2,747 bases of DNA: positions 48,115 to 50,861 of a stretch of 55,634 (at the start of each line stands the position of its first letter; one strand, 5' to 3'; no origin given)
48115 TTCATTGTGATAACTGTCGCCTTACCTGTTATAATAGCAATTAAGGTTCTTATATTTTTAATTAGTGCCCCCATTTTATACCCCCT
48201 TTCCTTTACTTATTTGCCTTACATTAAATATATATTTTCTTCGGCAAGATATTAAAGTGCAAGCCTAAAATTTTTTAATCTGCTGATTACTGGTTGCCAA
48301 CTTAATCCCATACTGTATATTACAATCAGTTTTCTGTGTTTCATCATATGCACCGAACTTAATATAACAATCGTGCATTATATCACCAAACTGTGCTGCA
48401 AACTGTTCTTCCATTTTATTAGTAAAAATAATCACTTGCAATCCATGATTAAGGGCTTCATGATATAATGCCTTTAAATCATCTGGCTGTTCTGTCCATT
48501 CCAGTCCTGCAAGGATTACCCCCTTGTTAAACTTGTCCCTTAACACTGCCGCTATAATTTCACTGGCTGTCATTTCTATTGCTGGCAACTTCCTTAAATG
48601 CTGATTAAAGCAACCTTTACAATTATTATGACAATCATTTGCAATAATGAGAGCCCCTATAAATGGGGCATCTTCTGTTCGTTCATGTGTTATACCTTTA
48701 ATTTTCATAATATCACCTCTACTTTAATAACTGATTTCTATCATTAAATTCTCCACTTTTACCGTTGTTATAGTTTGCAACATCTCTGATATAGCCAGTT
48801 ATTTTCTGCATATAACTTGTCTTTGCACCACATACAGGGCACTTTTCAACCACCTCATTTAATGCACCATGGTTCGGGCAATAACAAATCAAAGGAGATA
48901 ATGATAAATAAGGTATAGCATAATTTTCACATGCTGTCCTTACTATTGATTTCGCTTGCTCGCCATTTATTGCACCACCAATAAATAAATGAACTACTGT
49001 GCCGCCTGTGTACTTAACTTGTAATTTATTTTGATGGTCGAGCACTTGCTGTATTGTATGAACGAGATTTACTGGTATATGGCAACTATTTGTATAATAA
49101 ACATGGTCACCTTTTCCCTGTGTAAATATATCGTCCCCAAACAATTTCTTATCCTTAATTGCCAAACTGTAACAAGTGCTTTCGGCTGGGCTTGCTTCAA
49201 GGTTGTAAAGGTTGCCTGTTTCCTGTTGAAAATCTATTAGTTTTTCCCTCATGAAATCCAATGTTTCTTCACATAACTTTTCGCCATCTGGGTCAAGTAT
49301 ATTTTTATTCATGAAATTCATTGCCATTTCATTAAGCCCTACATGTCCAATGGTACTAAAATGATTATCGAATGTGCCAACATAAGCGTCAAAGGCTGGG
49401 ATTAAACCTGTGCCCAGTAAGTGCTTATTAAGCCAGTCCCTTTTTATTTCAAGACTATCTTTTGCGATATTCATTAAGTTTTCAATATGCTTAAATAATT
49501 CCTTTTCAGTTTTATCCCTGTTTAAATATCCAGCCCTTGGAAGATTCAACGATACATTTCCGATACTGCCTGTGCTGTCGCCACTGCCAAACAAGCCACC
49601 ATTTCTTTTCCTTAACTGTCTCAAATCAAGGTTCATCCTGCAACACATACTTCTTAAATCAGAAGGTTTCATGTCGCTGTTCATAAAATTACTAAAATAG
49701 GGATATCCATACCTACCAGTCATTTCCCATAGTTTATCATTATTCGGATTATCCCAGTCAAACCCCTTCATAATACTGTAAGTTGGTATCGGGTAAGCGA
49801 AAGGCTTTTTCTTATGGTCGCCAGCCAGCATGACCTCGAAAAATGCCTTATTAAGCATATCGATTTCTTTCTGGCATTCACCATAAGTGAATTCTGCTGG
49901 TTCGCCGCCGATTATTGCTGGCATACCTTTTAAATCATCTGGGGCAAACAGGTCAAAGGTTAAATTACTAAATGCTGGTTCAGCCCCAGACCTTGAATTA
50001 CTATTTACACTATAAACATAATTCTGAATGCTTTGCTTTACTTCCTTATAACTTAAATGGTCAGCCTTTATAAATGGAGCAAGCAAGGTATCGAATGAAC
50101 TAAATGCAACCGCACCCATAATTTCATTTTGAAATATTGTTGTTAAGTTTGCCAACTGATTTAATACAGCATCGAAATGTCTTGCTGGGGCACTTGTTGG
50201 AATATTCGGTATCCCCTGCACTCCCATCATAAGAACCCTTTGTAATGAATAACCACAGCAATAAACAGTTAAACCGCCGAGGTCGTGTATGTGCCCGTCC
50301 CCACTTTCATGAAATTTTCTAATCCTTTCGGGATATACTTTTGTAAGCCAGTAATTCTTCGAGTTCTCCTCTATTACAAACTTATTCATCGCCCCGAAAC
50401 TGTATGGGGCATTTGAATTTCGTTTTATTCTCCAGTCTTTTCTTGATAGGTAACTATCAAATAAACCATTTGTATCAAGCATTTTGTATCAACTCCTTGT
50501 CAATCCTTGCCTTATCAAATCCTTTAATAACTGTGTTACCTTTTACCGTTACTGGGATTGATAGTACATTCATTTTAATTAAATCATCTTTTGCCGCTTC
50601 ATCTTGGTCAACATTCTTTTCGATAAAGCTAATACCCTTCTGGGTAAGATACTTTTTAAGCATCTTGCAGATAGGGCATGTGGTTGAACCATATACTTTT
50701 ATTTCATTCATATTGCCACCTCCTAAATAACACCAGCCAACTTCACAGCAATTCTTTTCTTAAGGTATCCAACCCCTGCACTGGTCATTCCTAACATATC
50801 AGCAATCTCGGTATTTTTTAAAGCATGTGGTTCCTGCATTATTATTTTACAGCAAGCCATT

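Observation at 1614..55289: Thirteen copies of a rigid bipartite element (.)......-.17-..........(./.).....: a phage-specific promoter class that organises the replication, lysis and portal operons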

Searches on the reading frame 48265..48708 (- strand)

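Call 9: search_protein_families(library=phrogs, proteins=[window:48265-48708:-], max_evalue=0.00001)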
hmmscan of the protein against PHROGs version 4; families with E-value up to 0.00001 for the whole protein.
window:48265-48708:- (147 aa): 0 families

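Call 14: search_protein_families(library=pfam, proteins=[window:48265-48708:-], max_evalue=0.01)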
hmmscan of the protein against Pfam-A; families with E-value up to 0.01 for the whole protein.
window:48265-48708:- (147 aa): 2 families
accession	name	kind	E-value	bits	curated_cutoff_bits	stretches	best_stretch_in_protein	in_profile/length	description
PF13353.11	Fer4_12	-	7.3e-06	26.8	22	1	21-115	10-110/137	4Fe-4S single cluster domain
PF04055.27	Radical_SAM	-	0.00066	20.3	29.5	1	21-100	2-88/166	Radical SAM superfamily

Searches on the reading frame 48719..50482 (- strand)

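Call 9: search_protein_families(library=phrogs, proteins=[window:48719-50482:-], max_evalue=0.00001)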
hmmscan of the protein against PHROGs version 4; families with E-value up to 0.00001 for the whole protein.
window:48719-50482:- (587 aa): 3 families
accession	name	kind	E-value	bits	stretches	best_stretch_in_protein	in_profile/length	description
phrog_487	-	moron, auxiliary metabolic gene and host takeover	9.4e-92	309.4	1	20-585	122-712/718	NrdD-like anaerobic ribonucleotide reductase large subunit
phrog_4218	-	DNA, RNA and nucleotide metabolism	1e-25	91.5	1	376-583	116-330/333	anaerobic ribonucleoside reductase large subunit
phrog_25611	-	DNA, RNA and nucleotide metabolism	5.3e-18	65.3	1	330-583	720-971/978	anaerobic ribonucleoside reductase large subunit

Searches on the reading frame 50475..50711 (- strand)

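Call 9: search_protein_families(library=phrogs, proteins=[window:50475-50711:-], max_evalue=0.00001)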
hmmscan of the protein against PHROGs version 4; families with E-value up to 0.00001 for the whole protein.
window:50475-50711:- (78 aa): 1 family
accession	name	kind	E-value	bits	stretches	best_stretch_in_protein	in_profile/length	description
phrog_22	-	DNA, RNA and nucleotide metabolism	6.4e-16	59.8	1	1-75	70-145/162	thioredoxin domain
